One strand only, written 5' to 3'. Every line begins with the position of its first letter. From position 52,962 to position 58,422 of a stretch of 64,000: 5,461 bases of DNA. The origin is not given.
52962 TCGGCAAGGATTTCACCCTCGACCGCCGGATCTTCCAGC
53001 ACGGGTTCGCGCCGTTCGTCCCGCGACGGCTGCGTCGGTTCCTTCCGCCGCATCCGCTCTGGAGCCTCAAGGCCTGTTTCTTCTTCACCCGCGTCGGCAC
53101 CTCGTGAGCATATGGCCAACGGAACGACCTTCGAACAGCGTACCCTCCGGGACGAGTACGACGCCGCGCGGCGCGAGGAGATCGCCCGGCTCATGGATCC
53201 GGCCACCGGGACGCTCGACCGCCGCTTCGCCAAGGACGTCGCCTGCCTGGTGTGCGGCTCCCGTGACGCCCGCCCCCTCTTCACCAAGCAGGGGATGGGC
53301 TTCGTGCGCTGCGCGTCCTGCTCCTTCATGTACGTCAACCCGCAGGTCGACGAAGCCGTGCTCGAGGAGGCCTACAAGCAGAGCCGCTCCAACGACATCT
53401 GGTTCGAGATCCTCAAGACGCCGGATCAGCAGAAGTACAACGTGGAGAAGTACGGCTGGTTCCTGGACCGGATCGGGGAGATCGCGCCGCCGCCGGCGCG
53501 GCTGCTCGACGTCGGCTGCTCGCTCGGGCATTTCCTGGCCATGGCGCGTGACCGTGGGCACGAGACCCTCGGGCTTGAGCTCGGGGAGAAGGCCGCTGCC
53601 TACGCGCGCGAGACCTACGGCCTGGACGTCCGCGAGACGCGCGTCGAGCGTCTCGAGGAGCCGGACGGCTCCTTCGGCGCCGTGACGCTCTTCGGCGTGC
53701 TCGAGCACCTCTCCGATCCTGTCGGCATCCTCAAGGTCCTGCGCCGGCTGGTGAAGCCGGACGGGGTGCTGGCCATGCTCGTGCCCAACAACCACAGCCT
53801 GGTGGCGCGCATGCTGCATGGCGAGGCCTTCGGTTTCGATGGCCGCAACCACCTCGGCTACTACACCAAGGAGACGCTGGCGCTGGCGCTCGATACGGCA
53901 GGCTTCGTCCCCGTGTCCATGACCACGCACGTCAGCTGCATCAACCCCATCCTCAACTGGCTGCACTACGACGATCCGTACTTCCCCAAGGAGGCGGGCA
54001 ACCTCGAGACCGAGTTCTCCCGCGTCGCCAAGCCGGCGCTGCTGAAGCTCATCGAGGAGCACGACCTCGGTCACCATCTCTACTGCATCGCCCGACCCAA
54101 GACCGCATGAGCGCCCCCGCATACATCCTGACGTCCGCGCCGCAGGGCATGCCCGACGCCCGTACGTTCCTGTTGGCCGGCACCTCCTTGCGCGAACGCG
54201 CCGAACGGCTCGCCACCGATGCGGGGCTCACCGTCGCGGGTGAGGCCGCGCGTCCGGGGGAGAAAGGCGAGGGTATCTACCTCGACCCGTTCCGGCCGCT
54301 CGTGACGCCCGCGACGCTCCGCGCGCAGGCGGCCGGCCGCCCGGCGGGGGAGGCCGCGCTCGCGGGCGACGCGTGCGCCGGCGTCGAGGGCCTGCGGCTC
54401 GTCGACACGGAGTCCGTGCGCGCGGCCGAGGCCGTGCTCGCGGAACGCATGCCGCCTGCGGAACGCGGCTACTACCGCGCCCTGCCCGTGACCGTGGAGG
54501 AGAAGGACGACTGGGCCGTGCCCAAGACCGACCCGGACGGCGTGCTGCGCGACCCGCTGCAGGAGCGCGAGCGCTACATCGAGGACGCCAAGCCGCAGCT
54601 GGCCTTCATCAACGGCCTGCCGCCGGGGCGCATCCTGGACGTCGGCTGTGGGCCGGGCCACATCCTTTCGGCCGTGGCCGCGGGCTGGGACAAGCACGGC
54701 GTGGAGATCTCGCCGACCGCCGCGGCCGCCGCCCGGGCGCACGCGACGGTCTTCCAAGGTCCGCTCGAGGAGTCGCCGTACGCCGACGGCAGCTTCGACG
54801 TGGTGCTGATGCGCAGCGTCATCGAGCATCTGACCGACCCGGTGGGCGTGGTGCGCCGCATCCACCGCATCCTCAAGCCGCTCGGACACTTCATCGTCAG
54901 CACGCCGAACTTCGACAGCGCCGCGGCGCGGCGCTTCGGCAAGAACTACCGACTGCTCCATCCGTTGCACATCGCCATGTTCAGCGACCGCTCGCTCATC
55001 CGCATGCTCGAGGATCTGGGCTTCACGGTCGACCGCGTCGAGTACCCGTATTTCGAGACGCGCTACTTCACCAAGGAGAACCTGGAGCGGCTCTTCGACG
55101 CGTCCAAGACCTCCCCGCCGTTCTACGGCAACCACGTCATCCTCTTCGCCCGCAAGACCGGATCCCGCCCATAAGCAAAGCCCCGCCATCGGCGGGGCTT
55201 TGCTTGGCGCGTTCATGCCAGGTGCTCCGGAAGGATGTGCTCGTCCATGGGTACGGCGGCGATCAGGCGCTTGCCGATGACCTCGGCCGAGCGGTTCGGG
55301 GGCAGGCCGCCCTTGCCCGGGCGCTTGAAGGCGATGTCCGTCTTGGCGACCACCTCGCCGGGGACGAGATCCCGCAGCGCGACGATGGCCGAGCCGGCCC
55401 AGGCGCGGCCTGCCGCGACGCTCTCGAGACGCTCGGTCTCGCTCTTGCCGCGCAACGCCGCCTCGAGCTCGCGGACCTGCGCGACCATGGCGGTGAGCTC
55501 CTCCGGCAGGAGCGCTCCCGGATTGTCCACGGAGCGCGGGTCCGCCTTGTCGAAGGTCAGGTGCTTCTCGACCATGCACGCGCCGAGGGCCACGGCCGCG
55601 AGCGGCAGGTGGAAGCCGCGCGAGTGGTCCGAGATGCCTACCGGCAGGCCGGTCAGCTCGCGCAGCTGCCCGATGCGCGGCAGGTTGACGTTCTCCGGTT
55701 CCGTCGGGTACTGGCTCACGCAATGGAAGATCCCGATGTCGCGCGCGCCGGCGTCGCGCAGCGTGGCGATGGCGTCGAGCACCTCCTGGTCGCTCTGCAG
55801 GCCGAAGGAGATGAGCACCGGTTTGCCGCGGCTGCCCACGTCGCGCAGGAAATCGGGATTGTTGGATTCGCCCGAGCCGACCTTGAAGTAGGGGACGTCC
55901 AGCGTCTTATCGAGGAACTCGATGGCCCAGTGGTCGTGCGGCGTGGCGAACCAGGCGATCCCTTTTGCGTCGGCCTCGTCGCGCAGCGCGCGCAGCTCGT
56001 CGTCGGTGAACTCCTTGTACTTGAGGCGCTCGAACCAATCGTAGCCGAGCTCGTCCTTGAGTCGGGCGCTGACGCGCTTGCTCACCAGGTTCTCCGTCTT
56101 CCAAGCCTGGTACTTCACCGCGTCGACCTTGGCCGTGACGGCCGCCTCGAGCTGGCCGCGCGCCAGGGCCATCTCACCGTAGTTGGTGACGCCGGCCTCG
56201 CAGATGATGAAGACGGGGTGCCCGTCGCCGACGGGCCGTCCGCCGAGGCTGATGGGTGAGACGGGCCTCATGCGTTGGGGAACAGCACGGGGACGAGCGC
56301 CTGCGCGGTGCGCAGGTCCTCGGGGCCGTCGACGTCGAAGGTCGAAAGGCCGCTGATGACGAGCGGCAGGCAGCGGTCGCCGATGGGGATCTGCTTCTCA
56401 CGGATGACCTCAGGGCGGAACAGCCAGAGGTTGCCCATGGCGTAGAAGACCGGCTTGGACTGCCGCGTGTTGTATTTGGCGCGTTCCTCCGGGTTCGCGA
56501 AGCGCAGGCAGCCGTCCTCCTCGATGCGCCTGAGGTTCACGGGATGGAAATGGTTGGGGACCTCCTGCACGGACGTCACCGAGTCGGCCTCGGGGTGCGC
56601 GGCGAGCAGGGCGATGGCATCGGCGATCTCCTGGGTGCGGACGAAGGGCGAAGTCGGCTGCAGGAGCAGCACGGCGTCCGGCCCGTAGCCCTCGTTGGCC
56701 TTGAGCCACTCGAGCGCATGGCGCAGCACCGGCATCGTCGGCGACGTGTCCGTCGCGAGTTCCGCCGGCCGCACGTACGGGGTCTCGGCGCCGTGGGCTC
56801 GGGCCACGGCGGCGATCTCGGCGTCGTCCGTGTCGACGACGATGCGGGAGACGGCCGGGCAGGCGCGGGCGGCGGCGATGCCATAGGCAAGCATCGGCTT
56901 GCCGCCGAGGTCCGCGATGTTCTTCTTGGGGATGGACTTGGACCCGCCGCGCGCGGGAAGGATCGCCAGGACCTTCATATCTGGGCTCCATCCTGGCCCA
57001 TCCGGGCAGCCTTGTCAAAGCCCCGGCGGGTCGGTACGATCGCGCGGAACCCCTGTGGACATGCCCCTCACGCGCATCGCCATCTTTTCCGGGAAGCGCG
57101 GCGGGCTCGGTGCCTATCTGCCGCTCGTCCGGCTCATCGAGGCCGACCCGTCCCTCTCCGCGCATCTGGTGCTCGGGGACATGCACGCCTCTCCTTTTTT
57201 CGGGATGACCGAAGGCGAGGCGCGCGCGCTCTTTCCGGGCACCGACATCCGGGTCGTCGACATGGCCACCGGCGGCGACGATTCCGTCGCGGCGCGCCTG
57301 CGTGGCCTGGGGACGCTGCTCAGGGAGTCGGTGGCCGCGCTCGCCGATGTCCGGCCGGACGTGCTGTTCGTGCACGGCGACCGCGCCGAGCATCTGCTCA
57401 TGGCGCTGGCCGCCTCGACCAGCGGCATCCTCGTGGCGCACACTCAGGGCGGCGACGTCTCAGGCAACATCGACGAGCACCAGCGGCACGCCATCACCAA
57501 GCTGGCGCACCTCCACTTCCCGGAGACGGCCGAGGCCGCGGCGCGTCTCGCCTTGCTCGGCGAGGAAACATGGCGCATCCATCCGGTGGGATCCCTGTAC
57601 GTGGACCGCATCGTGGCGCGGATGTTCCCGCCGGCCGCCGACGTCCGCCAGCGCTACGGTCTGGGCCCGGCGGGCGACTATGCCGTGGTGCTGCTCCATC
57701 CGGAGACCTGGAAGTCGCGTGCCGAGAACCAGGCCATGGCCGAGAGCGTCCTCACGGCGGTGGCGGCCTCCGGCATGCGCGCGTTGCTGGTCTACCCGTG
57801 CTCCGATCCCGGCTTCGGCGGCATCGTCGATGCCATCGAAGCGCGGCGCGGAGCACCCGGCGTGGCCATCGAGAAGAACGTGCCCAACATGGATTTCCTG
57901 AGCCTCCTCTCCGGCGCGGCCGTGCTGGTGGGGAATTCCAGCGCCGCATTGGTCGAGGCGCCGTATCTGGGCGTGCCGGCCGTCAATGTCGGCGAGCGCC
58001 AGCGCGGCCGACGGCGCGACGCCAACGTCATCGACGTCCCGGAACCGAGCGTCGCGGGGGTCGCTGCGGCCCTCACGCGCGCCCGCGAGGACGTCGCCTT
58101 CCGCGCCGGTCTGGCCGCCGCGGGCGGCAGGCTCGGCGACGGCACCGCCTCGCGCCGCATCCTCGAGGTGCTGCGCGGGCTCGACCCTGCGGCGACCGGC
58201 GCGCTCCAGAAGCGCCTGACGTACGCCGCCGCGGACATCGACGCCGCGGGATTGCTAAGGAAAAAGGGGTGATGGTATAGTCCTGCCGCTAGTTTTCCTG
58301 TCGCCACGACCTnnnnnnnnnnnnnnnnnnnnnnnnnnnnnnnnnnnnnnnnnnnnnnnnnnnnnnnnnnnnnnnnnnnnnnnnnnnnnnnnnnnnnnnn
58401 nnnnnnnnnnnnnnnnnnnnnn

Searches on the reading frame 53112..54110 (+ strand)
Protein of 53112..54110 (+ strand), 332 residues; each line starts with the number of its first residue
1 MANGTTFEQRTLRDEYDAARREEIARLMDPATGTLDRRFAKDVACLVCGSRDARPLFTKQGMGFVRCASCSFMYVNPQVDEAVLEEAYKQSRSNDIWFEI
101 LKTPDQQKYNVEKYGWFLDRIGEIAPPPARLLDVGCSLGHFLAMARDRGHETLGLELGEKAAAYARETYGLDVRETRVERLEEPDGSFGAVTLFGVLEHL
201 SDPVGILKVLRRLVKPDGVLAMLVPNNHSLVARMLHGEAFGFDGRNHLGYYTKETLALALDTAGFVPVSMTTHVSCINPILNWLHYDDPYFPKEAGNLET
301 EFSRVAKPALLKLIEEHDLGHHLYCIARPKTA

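Call 8: search_protein_families(library=pfam, proteins=[window:53112-54110:+])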
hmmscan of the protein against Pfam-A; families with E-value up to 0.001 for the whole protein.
window:53112-54110:+ (332 aa): 6 families
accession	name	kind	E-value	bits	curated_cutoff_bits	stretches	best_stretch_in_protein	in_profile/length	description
PF13489.12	Methyltransf_23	-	1.8e-21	77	27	1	116-269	11-163/164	Methyltransferase domain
PF08241.18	Methyltransf_11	-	8.4e-16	58.8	21.2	1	132-221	1-94/95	Methyltransferase domain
PF13649.12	Methyltransf_25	-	7.4e-13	49.5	27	1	132-218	2-97/97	Methyltransferase domain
PF08242.18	Methyltransf_12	-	1.5e-11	45.3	30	1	132-220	1-98/98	Methyltransferase domain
PF13847.12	Methyltransf_31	-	1.1e-07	32.1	27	1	130-231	6-118/145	Methyltransferase domain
PF07021.18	MetW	-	0.0003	20.9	21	1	121-214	7-102/193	Methionine biosynthesis protein MetW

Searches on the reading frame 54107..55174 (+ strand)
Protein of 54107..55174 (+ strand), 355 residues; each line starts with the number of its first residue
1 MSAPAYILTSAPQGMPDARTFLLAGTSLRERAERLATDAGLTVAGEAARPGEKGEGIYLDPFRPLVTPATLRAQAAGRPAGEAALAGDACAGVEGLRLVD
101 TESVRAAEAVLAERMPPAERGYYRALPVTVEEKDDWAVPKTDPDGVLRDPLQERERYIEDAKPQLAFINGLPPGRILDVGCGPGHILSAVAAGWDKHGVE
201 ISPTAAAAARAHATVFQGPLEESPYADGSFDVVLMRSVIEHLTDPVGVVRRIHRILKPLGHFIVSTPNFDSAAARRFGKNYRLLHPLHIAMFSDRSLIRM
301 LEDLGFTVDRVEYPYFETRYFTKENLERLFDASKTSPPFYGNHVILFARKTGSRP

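Call 8: search_protein_families(library=pfam, proteins=[window:54107-55174:+])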
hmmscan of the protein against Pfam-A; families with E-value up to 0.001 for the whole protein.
window:54107-55174:+ (355 aa): 6 families
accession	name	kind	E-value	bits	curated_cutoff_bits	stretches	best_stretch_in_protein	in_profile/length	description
PF13489.12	Methyltransf_23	-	4.1e-27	95.4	27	1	153-309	4-162/164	Methyltransferase domain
PF08241.18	Methyltransf_11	-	1.7e-20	73.9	21.2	1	177-264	1-95/95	Methyltransferase domain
PF13847.12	Methyltransf_31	-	3.5e-16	59.6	27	1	175-272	6-117/145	Methyltransferase domain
PF13649.12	Methyltransf_25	-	1.6e-15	58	27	1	176-260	1-97/97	Methyltransferase domain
PF08242.18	Methyltransf_12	-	1.8e-14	54.7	30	1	177-262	1-98/98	Methyltransferase domain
PF07021.18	MetW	-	3e-08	34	21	1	174-270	15-113/193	Methionine biosynthesis protein MetW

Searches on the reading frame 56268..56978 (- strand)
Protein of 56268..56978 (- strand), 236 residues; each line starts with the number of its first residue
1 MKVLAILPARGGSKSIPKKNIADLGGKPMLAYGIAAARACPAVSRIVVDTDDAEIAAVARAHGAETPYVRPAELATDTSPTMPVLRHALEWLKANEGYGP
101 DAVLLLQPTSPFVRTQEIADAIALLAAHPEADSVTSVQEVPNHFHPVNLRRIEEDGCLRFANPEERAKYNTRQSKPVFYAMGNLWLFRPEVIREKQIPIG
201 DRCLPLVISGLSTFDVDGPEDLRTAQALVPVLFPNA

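Call 8: search_protein_families(library=pfam, proteins=[window:56268-56978:-])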
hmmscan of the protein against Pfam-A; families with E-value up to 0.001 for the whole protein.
window:56268-56978:- (236 aa): 2 families
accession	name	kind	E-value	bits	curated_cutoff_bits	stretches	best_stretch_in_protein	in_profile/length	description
PF02348.25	CTP_transf_3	-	1.2e-23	84.6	22.6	1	5-151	2-140/217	Cytidylyltransferase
PF12804.13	NTP_transf_3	-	0.00015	22.4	27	1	18-141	15-127/160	MobA-like NTP transferase domain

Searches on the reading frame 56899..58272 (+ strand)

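Call 8: search_protein_families(library=pfam, proteins=[window:56899-58272:+])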
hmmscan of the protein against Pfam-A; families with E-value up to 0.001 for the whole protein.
window:56899-58272:+ (457 aa): 1 family
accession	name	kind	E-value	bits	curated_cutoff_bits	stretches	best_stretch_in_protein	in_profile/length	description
PF02350.25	Epimerase_2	-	4.9e-58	197.1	30.6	1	80-426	3-347/347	UDP-N-acetylglucosamine 2-epimerase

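Call 54: search_protein_families(library=ncbifam, proteins=[window:56899-58272:+], max_evalue=0.00001)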
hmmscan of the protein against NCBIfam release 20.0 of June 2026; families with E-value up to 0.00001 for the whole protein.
window:56899-58272:+ (457 aa): 2 families
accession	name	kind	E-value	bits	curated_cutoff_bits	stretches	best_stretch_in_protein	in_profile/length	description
TIGR03568.1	NeuC_NnaA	equivalog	8.6e-80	268.3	235.9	1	59-425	2-365/365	UDP-N-acetylglucosamine 2-epimerase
TIGR00236.1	wecB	equivalog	4.3e-16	59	210.15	1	61-426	4-363/366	non-hydrolyzing UDP-N-acetylglucosamine 2-epimerase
